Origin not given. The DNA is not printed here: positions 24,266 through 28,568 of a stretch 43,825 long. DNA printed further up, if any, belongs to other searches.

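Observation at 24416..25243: Stand-alone 275-aa PglZ-like domain, far smaller than BREX PglZ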

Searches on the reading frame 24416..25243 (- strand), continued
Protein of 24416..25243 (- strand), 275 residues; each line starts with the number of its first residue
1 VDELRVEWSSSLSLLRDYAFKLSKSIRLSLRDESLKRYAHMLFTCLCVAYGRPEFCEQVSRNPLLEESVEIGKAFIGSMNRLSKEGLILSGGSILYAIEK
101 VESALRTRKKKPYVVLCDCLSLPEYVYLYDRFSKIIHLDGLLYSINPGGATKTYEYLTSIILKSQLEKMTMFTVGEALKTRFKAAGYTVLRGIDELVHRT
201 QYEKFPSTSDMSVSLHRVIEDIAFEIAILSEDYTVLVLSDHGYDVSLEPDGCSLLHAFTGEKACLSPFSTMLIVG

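Call 26: search_protein_representatives(alignment_id=A1)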
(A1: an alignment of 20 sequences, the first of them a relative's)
Query: 20 sequences, 272 profile positions. Proteins with E-value up to 0.001 (for the whole library): 74; up to 1e-10: 33; up to 1e-30: 13. The best 74 are listed.
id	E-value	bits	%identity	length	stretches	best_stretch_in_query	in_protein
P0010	1.6e-129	447.6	-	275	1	1-272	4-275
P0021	4.7e-118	410.0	-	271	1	1-272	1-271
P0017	7.5e-84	297.8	-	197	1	76-272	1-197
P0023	5.2e-69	249.1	-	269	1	4-272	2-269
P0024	3.4e-48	180.9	-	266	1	37-272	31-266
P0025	9.6e-47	176.1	-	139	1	1-140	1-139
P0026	2.3e-43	165.0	-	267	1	39-272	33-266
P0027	1.3e-42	162.5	-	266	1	35-272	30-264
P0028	4.7e-39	150.9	-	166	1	110-271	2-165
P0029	2.3e-38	148.6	-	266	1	33-272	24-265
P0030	2.3e-38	148.6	-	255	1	28-272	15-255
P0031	9.4e-33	130.2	-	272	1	33-272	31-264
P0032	4.1e-32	128.1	-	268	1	35-272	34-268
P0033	1.8e-29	119.5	-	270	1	13-271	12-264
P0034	1.5e-28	116.5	-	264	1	107-271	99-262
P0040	2.1e-26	109.4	-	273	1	14-271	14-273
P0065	9.6e-08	48.2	-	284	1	109-257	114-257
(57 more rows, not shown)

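Call 28: fold_search(model_id=the predicted structure, library=pdb)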
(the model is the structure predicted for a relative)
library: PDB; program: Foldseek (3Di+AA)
matches with E <= 10: 811; with E <= 0.001: 16
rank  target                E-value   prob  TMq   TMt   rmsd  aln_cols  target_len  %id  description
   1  8tef_D                4.2e-06  1.00  0.37  0.22  14.6       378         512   12  PorX primitive monoclinic crystal form (released 2024-04-17)
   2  8p6f_B                9.2e-06  1.00  0.43  0.26  13.8       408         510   13  Crystal structure of PorX-Fj (released 2024-04-03)
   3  8tef_A                1.0e-05  1.00  0.39  0.24  14.2       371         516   14  PorX primitive monoclinic crystal form (released 2024-04-17)
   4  8thp_A                1.7e-05  1.00  0.40  0.25  13.8       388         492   11  PorX phosphatase null mutant (T271V) (released 2024-04-17)
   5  8thp_B                2.6e-05  1.00  0.40  0.24  14.4       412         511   11  PorX phosphatase null mutant (T271V) (released 2024-04-17)
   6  8ted_A                2.9e-05  1.00  0.44  0.26  13.3       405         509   12  PorX primitive orthorhombic crystal form (released 2024-04-17)
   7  8tfm_A                4.0e-05  1.00  0.41  0.26  13.1       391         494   12  PorX with Zn (primitive orthorhombic crystal form) (released 2024-04-17)
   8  8tff_B                4.8e-05  1.00  0.39  0.23  14.3       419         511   11  PorX with BeF3 phosphate analog (released 2024-04-17)
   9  8p6f_A                5.1e-05  1.00  0.41  0.25  13.5       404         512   14  Crystal structure of PorX-Fj (released 2024-04-03)
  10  7pv7_A                7.4e-05  1.00  0.45  0.27  12.1       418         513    9  Crystal structure of dimeric Porphyromonas gingivalis PorX, a type 9 secretion system response regulator. (released 2022-12-14)
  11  8tef_C                8.3e-05  0.97  0.31  0.19  15.5       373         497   12  PorX primitive monoclinic crystal form (released 2024-04-17)
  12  8ted_B                9.4e-05  0.99  0.35  0.22  14.2       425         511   12  PorX primitive orthorhombic crystal form (released 2024-04-17)
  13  7pvk_A                1.1e-04  0.97  0.33  0.20  15.5       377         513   10  X-ray structure of dimeric PorX (T272A mutant), in complex with pGpG. (released 2022-12-14)
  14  7pv7_B                3.8e-04  0.99  0.40  0.25  12.3       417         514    9  Crystal structure of dimeric Porphyromonas gingivalis PorX, a type 9 secretion system response regulator. (released 2022-12-14)
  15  7pva_B                7.1e-04  0.99  0.45  0.28  12.4       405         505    9  1.9 Angstrom crystal structure of dimeric PorX, co-crystallized in the presence of zinc (released 2022-12-14)
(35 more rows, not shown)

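Call 29: search_protein_families(library=pfam, alignment_id=A2, max_evalue=0.01)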
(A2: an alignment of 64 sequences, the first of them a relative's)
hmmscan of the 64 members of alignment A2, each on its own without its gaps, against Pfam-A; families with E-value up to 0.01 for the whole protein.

A. member 1, P0001 (272 aa): 0 families

B. families by the number of members that match (of 64 scanned): 5 families
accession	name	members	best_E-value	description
PF09974.14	DUF2209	1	0.00027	Uncharacterized protein conserved in archaea (DUF2209)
PF16007.11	DUF4777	1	0.0013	Domain of unknown function (DUF4777)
PF00884.28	Sulfatase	1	0.0015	Sulfatase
PF08665.17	PglZ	1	0.0016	PglZ domain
PF19903.4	DUF6376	1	0.0075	Family of unknown function (DUF6376)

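Call 48: search_solved_structures(query=A2, max_evalue=10, show_alignments=0)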
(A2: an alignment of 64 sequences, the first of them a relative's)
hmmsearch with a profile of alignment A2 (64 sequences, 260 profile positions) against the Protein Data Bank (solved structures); distinct sequences matched with E-value up to 10: 39.
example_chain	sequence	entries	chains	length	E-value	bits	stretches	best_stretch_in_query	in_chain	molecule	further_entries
9ugr_A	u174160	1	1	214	1.7e-05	27.8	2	4-96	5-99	Syn-F4-Link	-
5cwb_A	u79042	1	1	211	0.0029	20.5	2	7-97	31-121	Designed helical repeat protein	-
7mwr_B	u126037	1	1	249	0.0064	19.3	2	7-97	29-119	LHD101B4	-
8ek4_A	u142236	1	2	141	0.029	17.2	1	5-102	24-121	Ice-binding protein TIP-99a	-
8h7c_A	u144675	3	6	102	0.044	16.6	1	4-95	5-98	De novo ferric enterobactin esterase Syn-F4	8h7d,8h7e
5cwp_A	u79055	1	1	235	0.05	16.4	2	4-95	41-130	Designed helical repeat protein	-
3vjf_A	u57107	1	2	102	0.08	15.7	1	4-93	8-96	WA20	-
8gl3_A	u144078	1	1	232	0.13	15.1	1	4-94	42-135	pRLB-519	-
9drl_A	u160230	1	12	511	0.13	15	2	7-95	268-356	T33-549_B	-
6kos_A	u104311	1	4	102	0.13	15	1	4-93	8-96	SUWA (Super WA20)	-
8w6e_A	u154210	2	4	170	0.14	15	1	12-104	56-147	HBC599 in complex with wFAP1.1 | wFAP1.1 structure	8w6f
5tcd_A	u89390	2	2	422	0.15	14.9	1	175-228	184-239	Ectonucleotide pyrophosphatase/phosphodiesterase family member 7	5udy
7rkc_A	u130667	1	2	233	0.17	14.7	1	7-75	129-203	D_3_633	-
4lqy_A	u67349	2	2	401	0.2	14.5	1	177-245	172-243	Bis(5'-adenosyl)-triphosphatase ENPP4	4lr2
5j0l_A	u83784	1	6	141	0.35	13.6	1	5-93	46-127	designed protein 3L6HC2_2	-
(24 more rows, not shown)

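Call 59: find_related_loci(query=A1, collection=genome_contigs, flank=10000)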
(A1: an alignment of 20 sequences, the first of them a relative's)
Query A1 (272 aa) in genome_contigs; peptide patterns used: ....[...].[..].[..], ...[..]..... (x = any residue, [..] = any of these).
40 stretches matched a pattern; 5 encode a relative of the query (tblastn E <= 1e-3); 5 distinct loci.
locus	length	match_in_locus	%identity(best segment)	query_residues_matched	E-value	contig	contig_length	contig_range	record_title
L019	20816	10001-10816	80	1-272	9e-146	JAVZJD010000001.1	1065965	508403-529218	MAG: Candidatus Bathyarchaeia archaeon isolate DRTY-6_201901_bins_74 DRTY-6_201901_bins_74_scaffold_1, whole genome shot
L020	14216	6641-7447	58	4-272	6e-97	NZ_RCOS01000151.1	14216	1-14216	Candidatus Methanodesulfokora washburnensis strain MDKW Ga0080004_1162126, whole genome shotgun sequence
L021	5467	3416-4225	35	1-272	8e-49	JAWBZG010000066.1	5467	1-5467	MAG: Candidatus Bathyarchaeia archaeon isolate JZ-1_201901_bins_53 JZ-1_201901_bins_53_scaffold_66, whole genome shotgun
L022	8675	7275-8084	35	1-272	8e-49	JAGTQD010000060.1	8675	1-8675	MAG: Candidatus Bathyarchaeota archaeon isolate JZ_bin_36.1 JZ_bin_36.1_NODE_60, whole genome shotgun sequence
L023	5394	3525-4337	33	1-272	9e-47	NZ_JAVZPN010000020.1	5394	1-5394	MAG: Desulfurococcus sp. isolate DRTY-7_201601_bins_7 DRTY-7_201601_bins_7_scaffold_20, whole genome shotgun sequence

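Call 68: search_protein_families(library=pfam, proteins=[L019:12478-14529:-, L001:12546-14753:-], max_evalue=0.001)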
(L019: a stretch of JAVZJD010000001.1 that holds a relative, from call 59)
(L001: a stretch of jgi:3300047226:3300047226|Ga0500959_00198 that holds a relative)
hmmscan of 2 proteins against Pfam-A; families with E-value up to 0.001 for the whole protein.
L019:12478-14529:- (683 aa): 2 families
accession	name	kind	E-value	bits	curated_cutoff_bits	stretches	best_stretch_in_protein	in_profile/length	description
PF20581.3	DUF6785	-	6.4e-18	65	25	1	143-547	118-494/498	Family of unknown function (DUF6785)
PF20580.3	DUF6784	-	4.7e-14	52.8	26.4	1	586-673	4-88/101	Domain of unknown function (DUF6784)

L001:12546-14753:- (735 aa): 0 families

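Call 108: find_encoding_contigs(protein=P0065, flank=9000, max_places=2)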
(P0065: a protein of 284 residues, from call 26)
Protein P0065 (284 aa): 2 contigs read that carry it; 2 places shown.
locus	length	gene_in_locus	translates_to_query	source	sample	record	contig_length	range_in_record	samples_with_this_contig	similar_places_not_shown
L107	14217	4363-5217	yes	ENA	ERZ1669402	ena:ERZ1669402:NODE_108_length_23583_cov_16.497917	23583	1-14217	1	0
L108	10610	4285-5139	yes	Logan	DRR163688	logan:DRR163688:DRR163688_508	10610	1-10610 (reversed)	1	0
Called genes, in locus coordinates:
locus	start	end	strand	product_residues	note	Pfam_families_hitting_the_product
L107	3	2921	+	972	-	?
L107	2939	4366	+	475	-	PF20442:BrxL_N, PF13337:BrxL_ATPase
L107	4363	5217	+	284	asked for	-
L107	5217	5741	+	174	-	-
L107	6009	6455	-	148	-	-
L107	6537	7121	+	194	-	-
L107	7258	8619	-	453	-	-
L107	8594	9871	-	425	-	PF13481:AAA_25 (weak), PF07728:AAA_5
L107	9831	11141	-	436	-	-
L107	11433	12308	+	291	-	-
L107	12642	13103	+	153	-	-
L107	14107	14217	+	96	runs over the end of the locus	-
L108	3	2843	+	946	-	?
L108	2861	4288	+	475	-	PF20442:BrxL_N, PF13337:BrxL_ATPase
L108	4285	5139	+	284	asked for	-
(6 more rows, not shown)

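Call 109: find_encoding_contigs(protein=P0040, flank=9000, max_places=2)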
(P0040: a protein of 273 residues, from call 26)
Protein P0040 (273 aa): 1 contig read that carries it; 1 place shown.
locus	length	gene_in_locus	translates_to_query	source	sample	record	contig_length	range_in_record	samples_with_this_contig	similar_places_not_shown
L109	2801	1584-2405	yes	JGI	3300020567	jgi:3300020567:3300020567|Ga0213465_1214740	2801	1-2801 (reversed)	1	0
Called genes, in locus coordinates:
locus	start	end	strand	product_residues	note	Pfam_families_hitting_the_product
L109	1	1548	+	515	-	?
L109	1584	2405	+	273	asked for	-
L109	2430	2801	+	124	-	?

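Call 111: search_protein_families(library=phrogs, proteins=[window:24416-25243:-, L107:5217-5741:+], max_evalue=0.01)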
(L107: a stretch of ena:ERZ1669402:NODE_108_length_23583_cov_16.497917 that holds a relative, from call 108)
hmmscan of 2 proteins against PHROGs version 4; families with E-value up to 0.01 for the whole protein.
window:24416-25243:- (275 aa): 0 families

L107:5217-5741:+ (174 aa): 0 families

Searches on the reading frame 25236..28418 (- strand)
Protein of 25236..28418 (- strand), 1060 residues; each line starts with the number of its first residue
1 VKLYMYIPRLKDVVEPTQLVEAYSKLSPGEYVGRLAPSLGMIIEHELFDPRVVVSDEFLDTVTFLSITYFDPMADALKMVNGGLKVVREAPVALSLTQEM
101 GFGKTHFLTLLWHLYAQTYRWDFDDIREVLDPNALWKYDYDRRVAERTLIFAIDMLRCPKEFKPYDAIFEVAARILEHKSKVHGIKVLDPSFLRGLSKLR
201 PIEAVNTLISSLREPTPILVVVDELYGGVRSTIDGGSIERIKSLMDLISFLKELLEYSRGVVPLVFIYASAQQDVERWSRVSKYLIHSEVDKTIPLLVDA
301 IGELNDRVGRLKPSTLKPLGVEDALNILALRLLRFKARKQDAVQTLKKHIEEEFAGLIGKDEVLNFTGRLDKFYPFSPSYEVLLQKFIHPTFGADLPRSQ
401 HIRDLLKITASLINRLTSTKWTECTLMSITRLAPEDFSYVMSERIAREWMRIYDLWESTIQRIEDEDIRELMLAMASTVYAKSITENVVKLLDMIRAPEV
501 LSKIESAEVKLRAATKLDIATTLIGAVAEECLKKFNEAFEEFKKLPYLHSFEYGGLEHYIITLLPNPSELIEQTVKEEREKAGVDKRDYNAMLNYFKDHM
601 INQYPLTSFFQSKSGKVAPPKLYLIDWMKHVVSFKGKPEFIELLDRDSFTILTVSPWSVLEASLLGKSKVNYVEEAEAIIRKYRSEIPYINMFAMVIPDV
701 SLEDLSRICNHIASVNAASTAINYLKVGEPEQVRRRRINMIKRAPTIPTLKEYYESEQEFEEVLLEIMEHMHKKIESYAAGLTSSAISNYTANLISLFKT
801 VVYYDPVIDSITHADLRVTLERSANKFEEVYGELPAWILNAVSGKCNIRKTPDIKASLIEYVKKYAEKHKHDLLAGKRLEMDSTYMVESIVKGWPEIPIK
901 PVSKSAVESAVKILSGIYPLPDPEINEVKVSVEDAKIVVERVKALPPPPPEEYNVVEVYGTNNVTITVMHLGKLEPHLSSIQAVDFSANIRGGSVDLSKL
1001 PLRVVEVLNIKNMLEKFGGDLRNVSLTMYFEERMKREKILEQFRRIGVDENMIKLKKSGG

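Call 4: search_protein_families(library=pfam, proteins=[window:25236-28418:-], max_evalue=0.1)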
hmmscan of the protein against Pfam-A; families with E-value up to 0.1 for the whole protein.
window:25236-28418:- (1060 aa): 1 family
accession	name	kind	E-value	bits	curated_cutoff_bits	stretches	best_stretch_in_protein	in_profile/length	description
PF00619.27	CARD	-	0.057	13.9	23.9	0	482-548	13-78/85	Caspase recruitment domain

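Call 5: search_protein_families(library=padloc, proteins=[window:25236-28418:-], max_evalue=0.1)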
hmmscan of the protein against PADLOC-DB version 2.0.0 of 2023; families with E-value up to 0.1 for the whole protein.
window:25236-28418:- (1060 aa): 0 families

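Call 6: search_protein_families(library=ncbifam, proteins=[window:25236-28418:-], max_evalue=1)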
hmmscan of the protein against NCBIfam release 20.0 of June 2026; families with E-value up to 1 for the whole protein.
window:25236-28418:- (1060 aa): 0 families

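Call 39: find_homologous_proteins(query=window:25236-28418:-, max_evalue=0.001)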
Query window:25236-28418:- (1060 aa): 46 proteins with E <= 0.001 among 8000 candidates.
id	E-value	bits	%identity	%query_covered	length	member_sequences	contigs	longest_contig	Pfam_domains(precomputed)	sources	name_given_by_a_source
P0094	0.0e+0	2351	100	100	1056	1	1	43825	-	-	-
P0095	0.0e+0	1982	83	100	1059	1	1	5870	-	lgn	-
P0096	0.0e+0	1939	81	100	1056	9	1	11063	-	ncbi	ncbi:MAG: hypothetical protein QXL27_09410 [Candidatus Bathyarchaeia archaeon]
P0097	0.0e+0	1679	70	100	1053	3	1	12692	-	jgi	jgi:hypothetical protein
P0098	0.0e+0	1630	68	99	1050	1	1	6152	-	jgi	jgi:hypothetical protein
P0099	0.0e+0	1506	64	99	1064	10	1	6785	-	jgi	jgi:hypothetical protein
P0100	0.0e+0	1495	83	76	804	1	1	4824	-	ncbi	ncbi:MAG: hypothetical protein QXG12_06935, partial [Thermoproteota archaeon]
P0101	0.0e+0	1485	63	100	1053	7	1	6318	-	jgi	jgi:hypothetical protein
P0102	0.0e+0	1457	62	100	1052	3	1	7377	-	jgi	-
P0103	0.0e+0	1443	62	100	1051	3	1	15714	-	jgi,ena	-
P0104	0.0e+0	1429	61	100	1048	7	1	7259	-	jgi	jgi:hypothetical protein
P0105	0.0e+0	1421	59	99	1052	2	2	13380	-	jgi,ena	jgi:hypothetical protein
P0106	0.0e+0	1236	53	100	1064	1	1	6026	-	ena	-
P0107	0.0e+0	1234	54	100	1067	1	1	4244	-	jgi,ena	-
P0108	1.8e-298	1011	45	99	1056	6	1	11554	-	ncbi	ncbi:MAG: hypothetical protein QXO22_06920 [Thermosphaera sp.]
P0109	2.8e-294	997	45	100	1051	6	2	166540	-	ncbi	ncbi:MAG: hypothetical protein QXS10_07605 [Candidatus Bathyarchaeia archaeon]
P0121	1.1e-165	572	35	99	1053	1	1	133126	PF04465.18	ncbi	ncbi:MAG: DUF499 domain-containing protein [Candidatus Bathyarchaeia archaeon]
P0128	6.5e-144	500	31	99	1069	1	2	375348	-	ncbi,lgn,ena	-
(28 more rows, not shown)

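Call 40: find_encoding_contigs(protein=P0121, flank=10000, max_places=1)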
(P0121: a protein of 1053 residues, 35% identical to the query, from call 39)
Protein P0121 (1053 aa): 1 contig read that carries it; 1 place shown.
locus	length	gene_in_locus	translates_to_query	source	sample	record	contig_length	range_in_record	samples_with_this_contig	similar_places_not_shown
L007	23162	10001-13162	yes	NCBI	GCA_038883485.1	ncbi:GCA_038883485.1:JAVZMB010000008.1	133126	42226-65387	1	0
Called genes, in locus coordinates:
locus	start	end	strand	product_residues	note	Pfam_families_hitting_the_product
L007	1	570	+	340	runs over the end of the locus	PF00752:XPG_N, PF00867:XPG_I, PF01367:5_3_exonuc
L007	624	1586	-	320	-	PF05569:Peptidase_M56 (weak), PF01435:Peptidase_M48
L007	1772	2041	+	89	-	-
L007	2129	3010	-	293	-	PF02749:QRPTase_N, PF01729:QRPTase_C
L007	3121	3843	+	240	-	PF01902:Diphthami_syn_2_N, PF28410:Diphthami_syn_2_C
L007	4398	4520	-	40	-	-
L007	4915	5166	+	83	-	PF04432:FrhB_FdhB_C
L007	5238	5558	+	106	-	-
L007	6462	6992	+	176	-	-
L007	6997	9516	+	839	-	-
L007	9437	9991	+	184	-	-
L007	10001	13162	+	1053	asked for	PF04465:DUF499 (weak)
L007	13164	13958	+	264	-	-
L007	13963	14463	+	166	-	-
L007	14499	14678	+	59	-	-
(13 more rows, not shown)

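Call 41: find_encoding_contigs(protein=P0109, flank=10000, max_places=1)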
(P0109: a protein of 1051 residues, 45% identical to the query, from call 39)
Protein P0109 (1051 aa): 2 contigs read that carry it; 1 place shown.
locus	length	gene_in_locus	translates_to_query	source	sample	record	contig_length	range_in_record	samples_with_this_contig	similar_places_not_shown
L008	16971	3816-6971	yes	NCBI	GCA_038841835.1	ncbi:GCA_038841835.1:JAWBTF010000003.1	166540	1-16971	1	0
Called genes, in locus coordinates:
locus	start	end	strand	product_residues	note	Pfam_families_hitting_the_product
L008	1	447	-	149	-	PF01637:ATPase_2, PF13173:AAA_14 (faint)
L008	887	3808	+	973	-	PF06634:DUF1156 (weak)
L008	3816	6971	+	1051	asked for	-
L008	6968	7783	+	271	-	-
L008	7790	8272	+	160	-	-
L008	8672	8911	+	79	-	PF01850:PIN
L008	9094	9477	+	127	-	PF05168:HEPN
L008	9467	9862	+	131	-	PF01909:NTP_transf_2, PF18765:Polbeta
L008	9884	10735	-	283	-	PF18754:Nmad3 (weak)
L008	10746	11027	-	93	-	-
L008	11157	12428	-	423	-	PF00368:HMG-CoA_red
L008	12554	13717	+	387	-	PF01384:PHO4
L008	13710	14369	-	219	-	PF01865:PhoU_div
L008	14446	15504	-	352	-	PF00535:Glycos_transf_2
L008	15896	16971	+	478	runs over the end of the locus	PF02608:Bmp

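Call 42: find_encoding_contigs(protein=P0128, flank=10000, max_places=1)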
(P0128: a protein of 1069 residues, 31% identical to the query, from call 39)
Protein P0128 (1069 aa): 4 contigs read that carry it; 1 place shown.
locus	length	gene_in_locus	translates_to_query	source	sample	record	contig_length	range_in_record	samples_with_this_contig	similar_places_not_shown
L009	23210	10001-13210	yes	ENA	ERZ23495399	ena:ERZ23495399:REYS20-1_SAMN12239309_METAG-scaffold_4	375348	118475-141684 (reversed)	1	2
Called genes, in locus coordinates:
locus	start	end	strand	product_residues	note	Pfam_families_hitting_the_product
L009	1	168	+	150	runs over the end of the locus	PF01850:PIN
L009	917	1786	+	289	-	-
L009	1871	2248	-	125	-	PF01850:PIN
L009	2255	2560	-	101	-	PF01954:AF2212-like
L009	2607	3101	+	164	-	PF05942:PaREP1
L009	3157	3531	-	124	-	-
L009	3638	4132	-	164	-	PF05942:PaREP1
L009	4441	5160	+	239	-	-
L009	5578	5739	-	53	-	-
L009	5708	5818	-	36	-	-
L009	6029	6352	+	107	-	-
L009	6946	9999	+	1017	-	PF06634:DUF1156 (weak), PF01170:UPF0020 (faint)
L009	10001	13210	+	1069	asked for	-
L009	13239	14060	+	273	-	-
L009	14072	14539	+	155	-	-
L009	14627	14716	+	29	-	-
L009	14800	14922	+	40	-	-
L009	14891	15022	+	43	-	-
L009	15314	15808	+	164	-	-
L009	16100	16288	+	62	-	-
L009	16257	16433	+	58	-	-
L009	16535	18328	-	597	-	-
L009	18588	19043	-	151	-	-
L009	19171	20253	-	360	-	-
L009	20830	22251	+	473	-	PF02463:SMC_N, PF13175:AAA_15, PF13476:AAA_23, PF13304:AAA_21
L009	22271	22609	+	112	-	-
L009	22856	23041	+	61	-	-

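Call 68: search_protein_families(library=pfam, proteins=[L009:16535-18328:-], max_evalue=0.001)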
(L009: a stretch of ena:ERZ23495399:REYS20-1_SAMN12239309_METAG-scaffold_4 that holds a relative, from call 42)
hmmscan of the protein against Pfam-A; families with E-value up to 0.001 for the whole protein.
L009:16535-18328:- (597 aa): 0 families

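Call 93: search_dna_similar(query=window:25236-28418:-, collection=plasmids, mode=protein, max_rows=20, max_evalue=0.001)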
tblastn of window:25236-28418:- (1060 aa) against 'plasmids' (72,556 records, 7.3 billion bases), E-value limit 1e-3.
No match.
